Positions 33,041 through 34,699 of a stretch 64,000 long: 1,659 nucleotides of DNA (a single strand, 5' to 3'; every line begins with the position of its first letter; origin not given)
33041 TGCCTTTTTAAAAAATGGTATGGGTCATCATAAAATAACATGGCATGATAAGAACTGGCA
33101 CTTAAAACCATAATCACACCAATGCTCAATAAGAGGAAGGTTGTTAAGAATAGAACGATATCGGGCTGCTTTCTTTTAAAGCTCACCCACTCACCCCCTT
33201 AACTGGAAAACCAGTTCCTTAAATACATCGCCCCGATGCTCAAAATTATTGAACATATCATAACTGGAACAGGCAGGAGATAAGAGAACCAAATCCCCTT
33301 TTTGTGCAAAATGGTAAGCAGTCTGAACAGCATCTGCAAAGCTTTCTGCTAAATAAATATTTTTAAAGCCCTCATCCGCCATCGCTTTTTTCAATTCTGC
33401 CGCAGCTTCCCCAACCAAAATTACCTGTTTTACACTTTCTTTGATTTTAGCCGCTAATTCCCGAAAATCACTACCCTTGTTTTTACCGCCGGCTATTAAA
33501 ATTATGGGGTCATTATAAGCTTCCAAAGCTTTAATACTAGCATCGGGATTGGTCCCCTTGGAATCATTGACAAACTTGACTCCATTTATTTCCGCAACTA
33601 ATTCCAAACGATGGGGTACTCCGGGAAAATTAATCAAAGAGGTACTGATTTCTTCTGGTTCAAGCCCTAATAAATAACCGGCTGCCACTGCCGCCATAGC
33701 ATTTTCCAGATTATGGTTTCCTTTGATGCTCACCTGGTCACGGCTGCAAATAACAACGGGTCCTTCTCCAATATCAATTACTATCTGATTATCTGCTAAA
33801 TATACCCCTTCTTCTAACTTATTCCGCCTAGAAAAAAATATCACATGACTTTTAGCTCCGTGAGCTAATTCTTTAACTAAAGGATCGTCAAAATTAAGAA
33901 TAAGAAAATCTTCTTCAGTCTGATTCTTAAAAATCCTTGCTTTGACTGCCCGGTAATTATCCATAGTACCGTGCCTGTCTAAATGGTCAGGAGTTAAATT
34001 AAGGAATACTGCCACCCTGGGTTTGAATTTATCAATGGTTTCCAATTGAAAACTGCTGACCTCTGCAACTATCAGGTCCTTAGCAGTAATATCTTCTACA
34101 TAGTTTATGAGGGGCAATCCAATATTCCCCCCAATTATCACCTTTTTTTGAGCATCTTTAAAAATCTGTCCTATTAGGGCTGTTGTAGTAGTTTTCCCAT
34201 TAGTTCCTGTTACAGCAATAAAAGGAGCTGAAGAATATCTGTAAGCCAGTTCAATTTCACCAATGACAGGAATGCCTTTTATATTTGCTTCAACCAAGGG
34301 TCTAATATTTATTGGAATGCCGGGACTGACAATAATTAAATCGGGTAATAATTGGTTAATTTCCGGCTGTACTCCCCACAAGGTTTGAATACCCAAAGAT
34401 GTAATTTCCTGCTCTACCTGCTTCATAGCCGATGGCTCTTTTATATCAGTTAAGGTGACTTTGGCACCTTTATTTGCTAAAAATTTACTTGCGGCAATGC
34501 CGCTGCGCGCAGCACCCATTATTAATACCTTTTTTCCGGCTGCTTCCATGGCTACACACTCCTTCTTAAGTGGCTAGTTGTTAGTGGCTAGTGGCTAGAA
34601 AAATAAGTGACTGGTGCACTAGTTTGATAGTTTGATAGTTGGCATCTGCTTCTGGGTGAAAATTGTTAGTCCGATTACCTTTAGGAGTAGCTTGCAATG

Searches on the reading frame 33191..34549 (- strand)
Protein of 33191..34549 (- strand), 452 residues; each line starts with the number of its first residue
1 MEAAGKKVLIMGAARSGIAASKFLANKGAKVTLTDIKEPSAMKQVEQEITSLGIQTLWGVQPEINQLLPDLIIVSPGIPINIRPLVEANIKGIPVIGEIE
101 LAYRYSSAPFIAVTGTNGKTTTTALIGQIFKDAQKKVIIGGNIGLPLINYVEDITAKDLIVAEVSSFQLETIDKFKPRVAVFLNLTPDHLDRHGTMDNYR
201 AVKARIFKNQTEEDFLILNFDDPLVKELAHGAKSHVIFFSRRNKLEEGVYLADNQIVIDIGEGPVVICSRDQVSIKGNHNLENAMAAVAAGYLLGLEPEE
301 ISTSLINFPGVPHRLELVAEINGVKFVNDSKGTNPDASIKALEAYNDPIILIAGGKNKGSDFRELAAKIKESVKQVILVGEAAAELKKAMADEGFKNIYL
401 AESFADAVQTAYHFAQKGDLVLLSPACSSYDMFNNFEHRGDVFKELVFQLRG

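Call 9: find_encoding_contigs(protein=window:33191-34549:-, flank=10000, max_places=6)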
Protein window:33191-34549:- (452 aa): 1 contig read that carries it; 1 place shown.
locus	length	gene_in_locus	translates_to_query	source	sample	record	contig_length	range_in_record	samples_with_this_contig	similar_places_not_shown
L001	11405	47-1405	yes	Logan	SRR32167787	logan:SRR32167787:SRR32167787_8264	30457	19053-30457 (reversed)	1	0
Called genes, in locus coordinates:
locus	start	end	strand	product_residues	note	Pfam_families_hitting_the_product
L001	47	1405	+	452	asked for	PF21799:MurD-like_N, PF08245:Mur_ligase_M, PF02875:Mur_ligase_C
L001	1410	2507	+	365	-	PF01098:FTSW_RODA_SPOVE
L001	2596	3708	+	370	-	PF03033:Glyco_transf_28, PF04101:Glyco_tran_28_C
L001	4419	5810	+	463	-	PF01225:Mur_ligase, PF08245:Mur_ligase_M, PF02875:Mur_ligase_C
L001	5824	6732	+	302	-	PF01565:FAD_binding_4, PF02873:MurB_C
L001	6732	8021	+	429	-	PF00275:EPSP_synthase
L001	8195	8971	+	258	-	PF08478:POTRA_1, PF03799:FtsQ_DivIB_C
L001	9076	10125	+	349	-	PF00091:Tubulin, PF12327:FtsZ_C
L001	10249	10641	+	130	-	PF00293:NUDIX, PF14815:NUDIX_4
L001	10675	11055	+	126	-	PF02537:CRCB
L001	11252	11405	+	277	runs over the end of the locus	PF12801:Fer4_5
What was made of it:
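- An independent Logan contig breaks inside the heptamer module 46 nt upstream of murD (call 9), so locus 2 rests on one assembly.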

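Call 10: search_protein_families(library=ncbifam, proteins=[window:33191-34549:-])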
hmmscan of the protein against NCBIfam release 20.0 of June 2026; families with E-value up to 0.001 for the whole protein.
window:33191-34549:- (452 aa): 33 families (the best 25 are shown)
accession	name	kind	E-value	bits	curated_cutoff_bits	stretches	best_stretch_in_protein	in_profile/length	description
TIGR01087.1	murD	equivalog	9.8e-135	450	211.95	1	7-447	1-439/441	UDP-N-acetylmuramoyl-L-alanine--D-glutamate ligase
TIGR01082.1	murC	equivalog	2.5e-43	148.8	335.1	1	10-329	7-322/449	UDP-N-acetylmuramate--L-alanine ligase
NF001126.0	PRK00139.1-4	equivalog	8.8e-36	123.5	373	2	158-423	173-454/486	UDP-N-acetylmuramoyl-L-alanyl-D-glutamate--2,6-diaminopimelate ligase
NF053647.1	pMurD2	equivalog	3.1e-34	118.6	550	2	7-245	2-238/405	pseudomurein biosynthesis peptide ligase pMurD2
TIGR01085.1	murE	subfamily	6.1e-32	111.1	257.3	1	110-423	87-443/472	UDP-N-acetylmuramyl-tripeptide synthetase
NF053645.1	pMurC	equivalog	2.2e-30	105.8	560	2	20-240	14-244/492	pseudomurein biosynthesis peptide ligase pMurC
NF053646.1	pMurD1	equivalog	2.5e-30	105.6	610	1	7-354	2-357/465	pseudomurein biosynthesis peptide ligase pMurD1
NF008896.0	PRK11929.1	equivalog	7.9e-30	103.4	1023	3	158-231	181-256/965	bifunctional UDP-N-acetylmuramoyl-L-alanyl-D-glutamate--2,6-diaminopimelate ligase MurE/UDP-N-acetylmuramoyl-tripeptide--D-alanyl-D-alanine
NF001124.0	PRK00139.1-2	equivalog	1.3e-29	103.3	476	2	159-346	179-372/500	UDP-N-acetylmuramoyl-L-alanyl-D-glutamate--2,6-diaminopimelate ligase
TIGR01143.1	murF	subfamily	2e-29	102.8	288.6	1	106-423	72-403/418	UDP-N-acetylmuramoyl-tripeptide--D-alanyl-D-alanine ligase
NF001123.0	PRK00139.1-1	equivalog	4.8e-26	91.5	586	1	108-424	107-462/493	UDP-N-acetylmuramoyl-L-alanyl-D-glutamate--2,6-diaminopimelate ligase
TIGR02068.2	cya_phycin_syn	equivalog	3.4e-24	84.9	850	2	179-423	567-846/862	cyanophycin synthetase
NF010623.0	PRK14016.1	subfamily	1.1e-23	83.3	877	2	178-424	567-849/871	cyanophycin synthetase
NF010628.0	PRK14022.1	equivalog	5.3e-23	81.5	536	1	159-424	181-453/483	UDP-N-acetylmuramoyl-L-alanyl-D-glutamate--L-lysine ligase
NF053648.1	pMurE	equivalog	5.9e-19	68.1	600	2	175-336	188-339/464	pseudomurein biosynthesis peptide ligase pMurE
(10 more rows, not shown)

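Call 25: find_homologous_proteins(query=window:33191-34549:-, max_evalue=1e-60)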
Query window:33191-34549:- (452 aa): 7976 proteins with E <= 1e-60 among 8000 candidates; the best 120 are listed.
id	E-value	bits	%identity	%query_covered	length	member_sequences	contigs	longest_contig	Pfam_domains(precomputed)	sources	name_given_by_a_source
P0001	8.2e-293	989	100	100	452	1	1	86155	PF02875.27,PF08245.19,PF21799.3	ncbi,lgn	ncbi:MAG: UDP-N-acetylmuramoyl-L-alanine--D-glutamate ligase [Bacillota bacterium]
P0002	6.1e-216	735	72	100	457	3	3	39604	PF02875.27,PF08245.19,PF21799.3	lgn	-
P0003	1.7e-210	717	71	100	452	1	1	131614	PF02875.27,PF08245.19,PF21799.3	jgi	-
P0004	1.2e-207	708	69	100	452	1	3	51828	PF02875.27,PF08245.19,PF21799.3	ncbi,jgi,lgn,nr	ncbi:MAG: UDP-N-acetylmuramoyl-L-alanyl-D-glutamate synthetase [Peptococcaceae bacterium BICA1-8]|nr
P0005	9.2e-206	702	68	100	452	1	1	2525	PF02875.27,PF08245.19,PF21799.3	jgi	-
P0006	4.1e-205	700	67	100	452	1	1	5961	PF02875.27,PF08245.19,PF21799.3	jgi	-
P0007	6.6e-205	699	68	100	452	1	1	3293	PF02875.27,PF08245.19,PF21799.3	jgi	-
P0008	6.9e-205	699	69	99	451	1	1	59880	PF02875.27,PF08245.19,PF21799.3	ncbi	ncbi:MAG: UDP-N-acetylmuramoyl-L-alanine--D-glutamate ligase [Peptococcaceae bacterium]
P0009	1.0e-204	698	68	100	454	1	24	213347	PF02875.27,PF08245.19,PF00670.28,PF21799.3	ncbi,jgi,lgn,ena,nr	ncbi:MAG: UDP-N-acetylmuramoyl-L-alanyl-D-glutamate synthetase [Clostridiaceae bacterium BRH_c20a]|n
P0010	1.1e-201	688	68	100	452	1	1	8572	PF02875.27,PF08245.19,PF21799.3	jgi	-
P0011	2.3e-200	684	69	100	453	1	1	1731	PF02875.27,PF08245.19,PF21799.3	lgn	-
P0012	1.8e-199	681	68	100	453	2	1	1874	PF02875.27,PF08245.19,PF21799.3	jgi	-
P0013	6.5e-198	676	68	100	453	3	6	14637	PF02875.27,PF08245.19,PF21799.3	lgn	-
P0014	7.5e-197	672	67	100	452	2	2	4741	PF02875.27,PF08245.19,PF21799.3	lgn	-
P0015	1.5e-196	671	67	100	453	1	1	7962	PF02875.27,PF08245.19,PF21799.3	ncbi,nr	ncbi:MAG: UDP-N-acetylmuramoyl-L-alanine--D-glutamate ligase [Clostridia bacterium]|nr:UDP-N-acetylm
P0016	2.7e-196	671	65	100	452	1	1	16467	PF02875.27,PF08245.19,PF21799.3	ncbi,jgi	ncbi:MAG: UDP-N-acetylmuramoyl-L-alanine--D-glutamate ligase [Peptococcales bacterium]|jgi:UDP-N-ace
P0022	6.1e-167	574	59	100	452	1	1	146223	PF02875.27,PF08245.19,PF21799.3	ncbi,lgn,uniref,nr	ncbi:UDP-N-acetylmuramoylalanine--D-glutamate ligase [Desulfonispora thiosulfatigenes DSM 11270]|uni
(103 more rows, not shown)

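Call 26: find_encoding_contigs(protein=P0009, flank=10000, max_places=1)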
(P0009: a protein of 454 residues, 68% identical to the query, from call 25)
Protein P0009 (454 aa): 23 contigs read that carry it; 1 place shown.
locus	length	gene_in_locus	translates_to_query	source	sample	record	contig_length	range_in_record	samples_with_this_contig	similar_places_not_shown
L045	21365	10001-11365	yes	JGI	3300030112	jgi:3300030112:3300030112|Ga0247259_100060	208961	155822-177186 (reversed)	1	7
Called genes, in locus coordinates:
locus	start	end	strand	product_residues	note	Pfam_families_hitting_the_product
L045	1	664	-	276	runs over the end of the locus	PF00753:Lactamase_B, PF12706:Lactamase_B_2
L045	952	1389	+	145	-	PF02381:MraZ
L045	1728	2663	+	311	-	PF01209:Ubie_methyltran (faint), PF01795:Methyltransf_5, PF13847:Methyltransf_31 (faint)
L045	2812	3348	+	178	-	PF04977:DivIC (weak)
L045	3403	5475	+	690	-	PF03717:PBP_dimer, PF00905:Transpeptidase, PF03793:PASTA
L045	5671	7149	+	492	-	PF01225:Mur_ligase, PF08245:Mur_ligase_M, PF02875:Mur_ligase_C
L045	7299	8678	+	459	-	PF01225:Mur_ligase, PF08245:Mur_ligase_M, PF02875:Mur_ligase_C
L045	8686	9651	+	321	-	PF10555:MraY_sig1 (weak), PF00953:Glycos_transf_4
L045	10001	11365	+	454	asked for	PF00670:AdoHcyase_NAD (faint), PF21799:MurD-like_N (weak), PF08245:Mur_ligase_M, PF02875:Mur_ligase_C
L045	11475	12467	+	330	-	PF01098:FTSW_RODA_SPOVE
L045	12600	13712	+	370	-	PF03033:Glyco_transf_28, PF04101:Glyco_tran_28_C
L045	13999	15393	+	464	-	PF01225:Mur_ligase, PF08245:Mur_ligase_M, PF02875:Mur_ligase_C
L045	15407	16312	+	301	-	PF01565:FAD_binding_4, PF02873:MurB_C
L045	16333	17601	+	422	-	PF00275:EPSP_synthase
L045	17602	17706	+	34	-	-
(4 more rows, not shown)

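Call 27: find_encoding_contigs(protein=P0004, flank=10000, max_places=1)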
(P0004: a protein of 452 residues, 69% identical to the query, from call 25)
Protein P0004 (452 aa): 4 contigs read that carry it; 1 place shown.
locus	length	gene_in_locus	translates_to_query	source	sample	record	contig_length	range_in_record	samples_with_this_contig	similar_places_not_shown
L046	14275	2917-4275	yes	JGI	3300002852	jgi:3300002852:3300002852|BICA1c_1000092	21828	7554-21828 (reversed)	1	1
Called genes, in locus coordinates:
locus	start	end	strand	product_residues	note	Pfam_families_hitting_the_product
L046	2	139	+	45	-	?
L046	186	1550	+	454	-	PF01225:Mur_ligase, PF08245:Mur_ligase_M, PF02875:Mur_ligase_C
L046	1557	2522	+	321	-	PF10555:MraY_sig1 (weak), PF00953:Glycos_transf_4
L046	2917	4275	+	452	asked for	PF21799:MurD-like_N, PF08245:Mur_ligase_M, PF02875:Mur_ligase_C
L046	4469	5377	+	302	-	PF01098:FTSW_RODA_SPOVE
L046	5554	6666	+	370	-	PF03033:Glyco_transf_28, PF04101:Glyco_tran_28_C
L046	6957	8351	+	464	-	PF01225:Mur_ligase, PF08245:Mur_ligase_M, PF02875:Mur_ligase_C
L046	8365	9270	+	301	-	PF01565:FAD_binding_4, PF02873:MurB_C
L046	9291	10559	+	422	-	PF00275:EPSP_synthase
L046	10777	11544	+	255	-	PF08478:POTRA_1, PF03799:FtsQ_DivIB_C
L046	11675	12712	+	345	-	PF00091:Tubulin, PF12327:FtsZ_C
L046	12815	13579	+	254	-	PF01925:TauE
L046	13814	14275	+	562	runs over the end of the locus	PF00890:FAD_binding_2, PF03486:HI0933_like (faint), PF07992:Pyr_redox_2 (weak), PF02910:Succ_DH_flav_C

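Call 28: find_encoding_contigs(protein=P0003, flank=10000, max_places=1)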
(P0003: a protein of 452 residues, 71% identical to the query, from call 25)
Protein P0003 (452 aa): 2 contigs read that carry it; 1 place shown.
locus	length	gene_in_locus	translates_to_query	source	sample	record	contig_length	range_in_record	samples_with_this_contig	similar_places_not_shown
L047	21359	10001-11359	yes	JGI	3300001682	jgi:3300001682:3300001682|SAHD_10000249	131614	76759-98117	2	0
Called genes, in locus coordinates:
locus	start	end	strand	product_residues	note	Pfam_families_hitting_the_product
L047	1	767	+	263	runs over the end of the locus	-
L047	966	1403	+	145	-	PF02381:MraZ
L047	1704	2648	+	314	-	PF01209:Ubie_methyltran (faint), PF01795:Methyltransf_5, PF13649:Methyltransf_25 (faint), PF13847:Methyltransf_31 (faint)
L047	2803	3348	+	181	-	PF04977:DivIC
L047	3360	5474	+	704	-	PF03717:PBP_dimer, PF00905:Transpeptidase, PF03793:PASTA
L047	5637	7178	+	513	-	PF01225:Mur_ligase, PF08245:Mur_ligase_M, PF02875:Mur_ligase_C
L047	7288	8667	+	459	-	PF01225:Mur_ligase, PF08245:Mur_ligase_M, PF02875:Mur_ligase_C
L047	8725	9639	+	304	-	PF10555:MraY_sig1 (weak), PF00953:Glycos_transf_4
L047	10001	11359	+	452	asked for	PF21799:MurD-like_N, PF08245:Mur_ligase_M, PF02875:Mur_ligase_C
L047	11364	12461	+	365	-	PF01098:FTSW_RODA_SPOVE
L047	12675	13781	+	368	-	PF03033:Glyco_transf_28, PF04101:Glyco_tran_28_C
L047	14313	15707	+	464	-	PF01225:Mur_ligase, PF08245:Mur_ligase_M, PF02875:Mur_ligase_C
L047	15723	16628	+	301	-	PF01565:FAD_binding_4, PF02873:MurB_C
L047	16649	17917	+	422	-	PF00275:EPSP_synthase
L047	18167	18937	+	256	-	PF08478:POTRA_1, PF03799:FtsQ_DivIB_C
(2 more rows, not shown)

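Call 29: find_encoding_contigs(protein=P0002, flank=10000, max_places=1)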
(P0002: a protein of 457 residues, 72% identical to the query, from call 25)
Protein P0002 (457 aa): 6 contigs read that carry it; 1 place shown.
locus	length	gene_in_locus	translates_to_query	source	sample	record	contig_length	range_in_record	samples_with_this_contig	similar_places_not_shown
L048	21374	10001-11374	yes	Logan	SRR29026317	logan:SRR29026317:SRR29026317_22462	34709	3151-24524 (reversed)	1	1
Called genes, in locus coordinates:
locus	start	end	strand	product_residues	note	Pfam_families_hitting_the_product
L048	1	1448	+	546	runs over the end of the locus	PF00535:Glycos_transf_2, PF13424:TPR_12 (faint), PF00515:TPR_1 (faint), PF07719:TPR_2 (faint), PF13181:TPR_8 (faint), PF13428:TPR_14 (faint), PF13432:TPR_16 (faint)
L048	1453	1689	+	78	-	-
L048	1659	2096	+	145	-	PF02381:MraZ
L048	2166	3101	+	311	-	PF01795:Methyltransf_5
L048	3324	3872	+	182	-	PF04977:DivIC (weak)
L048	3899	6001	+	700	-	PF03717:PBP_dimer, PF00905:Transpeptidase, PF03793:PASTA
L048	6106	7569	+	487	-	PF01225:Mur_ligase, PF08245:Mur_ligase_M, PF02875:Mur_ligase_C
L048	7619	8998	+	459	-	PF01225:Mur_ligase, PF08245:Mur_ligase_M, PF02875:Mur_ligase_C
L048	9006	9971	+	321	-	PF10555:MraY_sig1 (weak), PF00953:Glycos_transf_4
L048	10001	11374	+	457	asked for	PF21799:MurD-like_N, PF08245:Mur_ligase_M, PF02875:Mur_ligase_C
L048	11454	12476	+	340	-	PF01098:FTSW_RODA_SPOVE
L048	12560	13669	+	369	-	PF03033:Glyco_transf_28, PF04101:Glyco_tran_28_C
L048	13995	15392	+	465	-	PF01225:Mur_ligase, PF08245:Mur_ligase_M, PF02875:Mur_ligase_C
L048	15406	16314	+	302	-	PF01565:FAD_binding_4, PF02873:MurB_C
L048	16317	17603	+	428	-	PF00275:EPSP_synthase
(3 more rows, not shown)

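Call 71: find_encoding_contigs(protein=P0009, flank=3000, max_places=10)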
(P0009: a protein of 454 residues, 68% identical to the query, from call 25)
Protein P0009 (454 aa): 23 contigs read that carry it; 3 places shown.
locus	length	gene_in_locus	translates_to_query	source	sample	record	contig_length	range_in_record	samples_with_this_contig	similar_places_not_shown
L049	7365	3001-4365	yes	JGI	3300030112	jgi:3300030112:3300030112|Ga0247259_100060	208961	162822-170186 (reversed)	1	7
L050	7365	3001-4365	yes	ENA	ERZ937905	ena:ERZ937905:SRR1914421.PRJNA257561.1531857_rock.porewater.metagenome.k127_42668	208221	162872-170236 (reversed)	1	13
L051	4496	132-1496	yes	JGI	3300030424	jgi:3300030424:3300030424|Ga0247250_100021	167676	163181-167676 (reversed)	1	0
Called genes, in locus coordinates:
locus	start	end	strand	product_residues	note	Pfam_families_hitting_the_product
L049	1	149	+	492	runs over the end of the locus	PF01225:Mur_ligase, PF08245:Mur_ligase_M, PF02875:Mur_ligase_C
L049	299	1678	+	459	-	PF01225:Mur_ligase, PF08245:Mur_ligase_M, PF02875:Mur_ligase_C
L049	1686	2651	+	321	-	PF10555:MraY_sig1 (weak), PF00953:Glycos_transf_4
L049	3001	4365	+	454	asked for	PF00670:AdoHcyase_NAD (faint), PF21799:MurD-like_N (weak), PF08245:Mur_ligase_M, PF02875:Mur_ligase_C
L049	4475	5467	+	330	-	PF01098:FTSW_RODA_SPOVE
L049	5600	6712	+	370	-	PF03033:Glyco_transf_28, PF04101:Glyco_tran_28_C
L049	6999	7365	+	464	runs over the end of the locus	PF01225:Mur_ligase, PF08245:Mur_ligase_M, PF02875:Mur_ligase_C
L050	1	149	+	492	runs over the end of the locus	PF01225:Mur_ligase, PF08245:Mur_ligase_M, PF02875:Mur_ligase_C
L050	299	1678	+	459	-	PF01225:Mur_ligase, PF08245:Mur_ligase_M, PF02875:Mur_ligase_C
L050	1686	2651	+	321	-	PF10555:MraY_sig1 (weak), PF00953:Glycos_transf_4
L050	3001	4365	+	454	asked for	PF00670:AdoHcyase_NAD (faint), PF21799:MurD-like_N (weak), PF08245:Mur_ligase_M, PF02875:Mur_ligase_C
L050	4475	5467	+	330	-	PF01098:FTSW_RODA_SPOVE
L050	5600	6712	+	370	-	PF03033:Glyco_transf_28, PF04101:Glyco_tran_28_C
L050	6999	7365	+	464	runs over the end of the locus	PF01225:Mur_ligase, PF08245:Mur_ligase_M, PF02875:Mur_ligase_C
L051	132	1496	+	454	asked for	PF00670:AdoHcyase_NAD (faint), PF21799:MurD-like_N (weak), PF08245:Mur_ligase_M, PF02875:Mur_ligase_C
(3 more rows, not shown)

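Call 72: find_encoding_contigs(protein=P0022, flank=10000, max_places=1)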
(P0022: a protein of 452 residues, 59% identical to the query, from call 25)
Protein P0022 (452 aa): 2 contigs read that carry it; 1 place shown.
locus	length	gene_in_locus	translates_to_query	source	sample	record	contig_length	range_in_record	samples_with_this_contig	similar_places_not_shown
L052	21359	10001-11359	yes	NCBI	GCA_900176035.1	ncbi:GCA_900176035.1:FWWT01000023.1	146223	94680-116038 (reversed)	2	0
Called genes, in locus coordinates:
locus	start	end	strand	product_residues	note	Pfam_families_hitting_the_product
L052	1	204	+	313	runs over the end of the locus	PF07261:DnaB_2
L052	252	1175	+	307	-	PF01695:IstB_IS21, PF00308:Bac_DnaA (weak)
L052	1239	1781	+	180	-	PF06695:Sm_multidrug_ex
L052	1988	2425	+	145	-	PF02381:MraZ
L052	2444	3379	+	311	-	PF01795:Methyltransf_5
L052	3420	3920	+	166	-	PF04977:DivIC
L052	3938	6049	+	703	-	PF03717:PBP_dimer, PF00905:Transpeptidase, PF03793:PASTA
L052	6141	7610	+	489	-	PF01225:Mur_ligase, PF08245:Mur_ligase_M, PF02875:Mur_ligase_C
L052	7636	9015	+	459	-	PF01225:Mur_ligase, PF08245:Mur_ligase_M, PF02875:Mur_ligase_C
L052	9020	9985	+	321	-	PF10555:MraY_sig1 (weak), PF00953:Glycos_transf_4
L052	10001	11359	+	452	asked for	PF21799:MurD-like_N, PF08245:Mur_ligase_M, PF02875:Mur_ligase_C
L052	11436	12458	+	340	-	PF01098:FTSW_RODA_SPOVE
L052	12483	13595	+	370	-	PF03033:Glyco_transf_28, PF02684:LpxB (faint), PF04101:Glyco_tran_28_C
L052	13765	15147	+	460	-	PF01225:Mur_ligase, PF08245:Mur_ligase_M, PF02875:Mur_ligase_C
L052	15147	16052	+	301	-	PF01565:FAD_binding_4, PF02873:MurB_C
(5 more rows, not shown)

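Call 73: find_encoding_contigs(protein=P0008, flank=10000, max_places=1)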
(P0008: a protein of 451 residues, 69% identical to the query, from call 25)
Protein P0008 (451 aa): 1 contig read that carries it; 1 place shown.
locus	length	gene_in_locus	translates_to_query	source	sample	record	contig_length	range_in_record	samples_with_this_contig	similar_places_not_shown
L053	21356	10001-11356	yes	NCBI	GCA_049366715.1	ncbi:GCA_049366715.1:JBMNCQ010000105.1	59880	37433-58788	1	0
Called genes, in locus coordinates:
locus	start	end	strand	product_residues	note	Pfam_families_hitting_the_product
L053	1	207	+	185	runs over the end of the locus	PF04014:MazE_antitoxin, PF13185:GAF_2 (weak), PF15714:SpoVT_C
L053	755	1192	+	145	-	PF02381:MraZ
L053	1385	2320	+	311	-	PF01795:Methyltransf_5, PF13847:Methyltransf_31 (faint), PF13649:Methyltransf_25 (faint)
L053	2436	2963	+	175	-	PF04977:DivIC (weak)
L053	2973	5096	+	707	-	PF03717:PBP_dimer, PF00905:Transpeptidase, PF03793:PASTA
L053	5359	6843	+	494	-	PF01225:Mur_ligase, PF08245:Mur_ligase_M, PF02875:Mur_ligase_C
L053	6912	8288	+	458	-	PF01225:Mur_ligase, PF08245:Mur_ligase_M, PF02875:Mur_ligase_C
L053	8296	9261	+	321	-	PF10555:MraY_sig1 (weak), PF00953:Glycos_transf_4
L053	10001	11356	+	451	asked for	PF21799:MurD-like_N, PF08245:Mur_ligase_M, PF02875:Mur_ligase_C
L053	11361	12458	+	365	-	PF01098:FTSW_RODA_SPOVE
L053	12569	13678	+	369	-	PF03033:Glyco_transf_28, PF04101:Glyco_tran_28_C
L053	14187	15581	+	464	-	PF01225:Mur_ligase, PF08245:Mur_ligase_M, PF02875:Mur_ligase_C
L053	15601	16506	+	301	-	PF01565:FAD_binding_4, PF02873:MurB_C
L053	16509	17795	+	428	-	PF00275:EPSP_synthase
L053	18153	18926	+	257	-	PF08478:POTRA_1, PF03799:FtsQ_DivIB_C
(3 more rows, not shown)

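Call 74: find_encoding_contigs(protein=P0016, flank=10000, max_places=1)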
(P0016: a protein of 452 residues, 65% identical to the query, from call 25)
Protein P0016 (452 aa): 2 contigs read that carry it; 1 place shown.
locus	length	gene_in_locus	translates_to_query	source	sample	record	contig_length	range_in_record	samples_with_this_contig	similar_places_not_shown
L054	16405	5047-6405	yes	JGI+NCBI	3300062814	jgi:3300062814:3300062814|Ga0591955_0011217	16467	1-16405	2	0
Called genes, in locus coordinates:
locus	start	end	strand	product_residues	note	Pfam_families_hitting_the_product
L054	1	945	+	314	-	PF00905:Transpeptidase, PF03793:PASTA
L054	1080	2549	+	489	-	PF01225:Mur_ligase, PF08245:Mur_ligase_M, PF02875:Mur_ligase_C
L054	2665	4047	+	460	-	PF01225:Mur_ligase, PF08245:Mur_ligase_M, PF02875:Mur_ligase_C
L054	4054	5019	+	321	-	PF10555:MraY_sig1 (weak), PF00953:Glycos_transf_4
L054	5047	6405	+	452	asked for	PF21799:MurD-like_N (weak), PF08245:Mur_ligase_M, PF02875:Mur_ligase_C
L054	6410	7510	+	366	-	PF01098:FTSW_RODA_SPOVE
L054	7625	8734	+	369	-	PF03033:Glyco_transf_28, PF04101:Glyco_tran_28_C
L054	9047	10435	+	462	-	PF01225:Mur_ligase, PF08245:Mur_ligase_M, PF02875:Mur_ligase_C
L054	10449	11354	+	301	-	PF01565:FAD_binding_4, PF02873:MurB_C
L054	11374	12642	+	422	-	PF00275:EPSP_synthase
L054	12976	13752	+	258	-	PF08478:POTRA_1, PF03799:FtsQ_DivIB_C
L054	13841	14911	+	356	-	PF00091:Tubulin, PF12327:FtsZ_C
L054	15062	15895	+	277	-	PF00753:Lactamase_B, PF12706:Lactamase_B_2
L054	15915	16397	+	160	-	-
